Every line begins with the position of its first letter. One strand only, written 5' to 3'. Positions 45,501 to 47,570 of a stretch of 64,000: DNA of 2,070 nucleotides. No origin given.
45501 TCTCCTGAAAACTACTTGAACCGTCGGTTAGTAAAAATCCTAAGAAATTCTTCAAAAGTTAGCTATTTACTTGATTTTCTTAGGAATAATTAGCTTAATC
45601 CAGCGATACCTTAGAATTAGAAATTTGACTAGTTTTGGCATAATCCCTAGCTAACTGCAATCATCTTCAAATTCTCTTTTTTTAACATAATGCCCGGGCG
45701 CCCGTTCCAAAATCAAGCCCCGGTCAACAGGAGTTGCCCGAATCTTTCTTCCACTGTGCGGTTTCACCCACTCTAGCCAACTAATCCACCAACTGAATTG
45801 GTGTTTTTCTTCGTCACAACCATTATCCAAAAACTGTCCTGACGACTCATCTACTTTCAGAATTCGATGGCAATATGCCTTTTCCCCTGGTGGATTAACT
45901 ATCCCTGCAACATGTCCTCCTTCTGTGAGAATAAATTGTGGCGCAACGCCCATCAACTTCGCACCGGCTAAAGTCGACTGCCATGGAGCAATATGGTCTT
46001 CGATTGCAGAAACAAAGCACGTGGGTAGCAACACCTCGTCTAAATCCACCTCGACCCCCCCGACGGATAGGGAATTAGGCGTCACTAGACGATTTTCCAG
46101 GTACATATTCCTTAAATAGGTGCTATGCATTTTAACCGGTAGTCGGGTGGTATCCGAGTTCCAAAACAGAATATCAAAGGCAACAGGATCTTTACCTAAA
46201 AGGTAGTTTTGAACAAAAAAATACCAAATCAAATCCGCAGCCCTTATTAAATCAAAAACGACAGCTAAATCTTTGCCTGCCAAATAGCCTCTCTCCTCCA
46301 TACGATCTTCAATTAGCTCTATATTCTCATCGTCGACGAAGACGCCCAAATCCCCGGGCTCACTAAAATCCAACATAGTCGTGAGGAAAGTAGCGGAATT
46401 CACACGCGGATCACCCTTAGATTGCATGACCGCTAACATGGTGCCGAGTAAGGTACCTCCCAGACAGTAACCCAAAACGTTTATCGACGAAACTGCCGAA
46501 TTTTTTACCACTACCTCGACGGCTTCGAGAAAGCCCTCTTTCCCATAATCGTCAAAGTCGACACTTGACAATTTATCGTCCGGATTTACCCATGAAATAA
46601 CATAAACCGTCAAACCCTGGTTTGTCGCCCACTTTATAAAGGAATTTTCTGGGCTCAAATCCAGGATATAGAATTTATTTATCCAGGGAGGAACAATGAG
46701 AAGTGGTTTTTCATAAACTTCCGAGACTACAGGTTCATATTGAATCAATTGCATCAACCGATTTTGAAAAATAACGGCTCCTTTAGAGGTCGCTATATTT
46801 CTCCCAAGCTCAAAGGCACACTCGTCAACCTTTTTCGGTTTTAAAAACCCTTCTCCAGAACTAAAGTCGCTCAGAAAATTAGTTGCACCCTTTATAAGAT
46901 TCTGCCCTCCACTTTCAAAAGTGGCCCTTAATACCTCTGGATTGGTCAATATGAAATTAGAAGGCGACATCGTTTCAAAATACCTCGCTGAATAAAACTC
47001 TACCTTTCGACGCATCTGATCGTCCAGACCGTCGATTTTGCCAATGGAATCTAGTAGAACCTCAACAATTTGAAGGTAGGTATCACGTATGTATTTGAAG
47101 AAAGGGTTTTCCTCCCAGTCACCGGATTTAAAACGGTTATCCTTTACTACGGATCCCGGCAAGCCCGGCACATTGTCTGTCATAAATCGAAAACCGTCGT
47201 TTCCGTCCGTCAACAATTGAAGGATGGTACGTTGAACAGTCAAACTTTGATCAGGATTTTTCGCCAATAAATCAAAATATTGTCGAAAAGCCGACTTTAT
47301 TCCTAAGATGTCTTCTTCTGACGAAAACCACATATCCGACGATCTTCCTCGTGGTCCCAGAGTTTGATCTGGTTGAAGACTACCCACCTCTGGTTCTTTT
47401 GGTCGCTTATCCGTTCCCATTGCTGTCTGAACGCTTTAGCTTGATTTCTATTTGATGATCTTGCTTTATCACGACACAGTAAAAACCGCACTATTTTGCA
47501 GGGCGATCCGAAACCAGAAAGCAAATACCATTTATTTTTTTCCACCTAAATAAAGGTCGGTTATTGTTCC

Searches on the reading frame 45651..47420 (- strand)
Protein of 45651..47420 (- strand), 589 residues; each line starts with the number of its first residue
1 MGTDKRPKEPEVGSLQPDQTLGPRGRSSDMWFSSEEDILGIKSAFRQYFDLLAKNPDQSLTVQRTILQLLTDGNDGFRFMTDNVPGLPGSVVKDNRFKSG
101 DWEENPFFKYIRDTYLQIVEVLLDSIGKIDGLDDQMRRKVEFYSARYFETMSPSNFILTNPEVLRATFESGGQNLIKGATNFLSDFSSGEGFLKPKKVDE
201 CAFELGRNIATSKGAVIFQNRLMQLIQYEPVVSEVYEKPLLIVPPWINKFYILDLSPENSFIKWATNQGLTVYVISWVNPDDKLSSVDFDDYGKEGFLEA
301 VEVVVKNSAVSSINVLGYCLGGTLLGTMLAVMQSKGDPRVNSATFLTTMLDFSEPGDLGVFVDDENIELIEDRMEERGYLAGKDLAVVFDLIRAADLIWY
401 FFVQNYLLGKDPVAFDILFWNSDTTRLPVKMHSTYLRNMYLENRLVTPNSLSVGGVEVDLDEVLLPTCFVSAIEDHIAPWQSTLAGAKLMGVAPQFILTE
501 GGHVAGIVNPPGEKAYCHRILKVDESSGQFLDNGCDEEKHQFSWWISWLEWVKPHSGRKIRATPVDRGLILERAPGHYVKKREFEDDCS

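Call 3: search_protein_families(library=pfam, proteins=[window:45651-47420:-], max_evalue=0.01)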
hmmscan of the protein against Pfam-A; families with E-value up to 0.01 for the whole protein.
window:45651-47420:- (589 aa): 2 families
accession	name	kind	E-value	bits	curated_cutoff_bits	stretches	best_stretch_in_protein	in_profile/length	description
PF07167.19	PhaC_N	-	1.6e-68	230.2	23.7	1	93-265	1-173/173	Poly-beta-hydroxybutyrate polymerase (PhaC) N-terminus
PF00561.26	Abhydrolase_1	-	1e-10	42.1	25.8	1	269-510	27-245/245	alpha/beta hydrolase fold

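Call 4: search_protein_families(library=ncbifam, proteins=[window:45651-47420:-], max_evalue=0.01)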
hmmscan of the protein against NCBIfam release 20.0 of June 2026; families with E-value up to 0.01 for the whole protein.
window:45651-47420:- (589 aa): 3 families
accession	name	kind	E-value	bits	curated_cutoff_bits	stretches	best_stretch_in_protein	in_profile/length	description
TIGR01838.1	PHA_synth_I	subfamily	5e-184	612.6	622.65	1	90-580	41-531/532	class I poly(R)-hydroxyalkanoic acid synthase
TIGR01839.1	PHA_synth_II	subfamily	3e-121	405.3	855.4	1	93-582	75-560/560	class II poly(R)-hydroxyalkanoic acid synthase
TIGR01836.1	PHA_synth_III_C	subfamily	6.2e-38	130.7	365.3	1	210-514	35-337/350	class III poly(R)-hydroxyalkanoic acid synthase subunit PhaC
